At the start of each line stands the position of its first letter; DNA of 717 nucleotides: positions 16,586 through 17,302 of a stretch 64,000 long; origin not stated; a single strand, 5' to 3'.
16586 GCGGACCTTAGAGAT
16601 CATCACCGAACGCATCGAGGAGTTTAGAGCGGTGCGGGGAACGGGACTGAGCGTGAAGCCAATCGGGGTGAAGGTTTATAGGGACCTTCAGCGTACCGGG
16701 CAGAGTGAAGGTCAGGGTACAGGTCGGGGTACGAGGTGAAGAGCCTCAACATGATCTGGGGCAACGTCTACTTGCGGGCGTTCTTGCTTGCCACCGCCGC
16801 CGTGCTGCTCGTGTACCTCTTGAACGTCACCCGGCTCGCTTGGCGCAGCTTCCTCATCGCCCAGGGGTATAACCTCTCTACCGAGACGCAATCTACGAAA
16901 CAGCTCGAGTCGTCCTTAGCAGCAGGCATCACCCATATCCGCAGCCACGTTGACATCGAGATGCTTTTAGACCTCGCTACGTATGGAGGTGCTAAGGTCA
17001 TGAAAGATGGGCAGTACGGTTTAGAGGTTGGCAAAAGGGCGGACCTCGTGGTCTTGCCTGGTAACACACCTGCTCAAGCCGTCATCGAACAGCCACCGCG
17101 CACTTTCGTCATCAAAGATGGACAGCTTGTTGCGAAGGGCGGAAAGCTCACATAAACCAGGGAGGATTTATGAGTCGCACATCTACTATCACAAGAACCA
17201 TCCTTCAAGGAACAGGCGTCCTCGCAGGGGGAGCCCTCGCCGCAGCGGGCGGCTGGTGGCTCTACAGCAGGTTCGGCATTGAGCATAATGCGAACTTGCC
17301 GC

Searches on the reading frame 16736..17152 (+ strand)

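Call 61: search_protein_families(library=pfam, proteins=[window:16736-17152:+], max_evalue=0.001)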
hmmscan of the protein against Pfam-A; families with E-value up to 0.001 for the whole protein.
window:16736-17152:+ (139 aa): 2 families
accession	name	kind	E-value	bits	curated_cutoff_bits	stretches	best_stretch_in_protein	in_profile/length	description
PF07969.17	Amidohydro_3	-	9.9e-07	29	29.7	1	64-132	399-471/472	Amidohydrolase family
PF01979.26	Amidohydro_1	-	9.1e-06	25.6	25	1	70-132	279-345/345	Amidohydrolase family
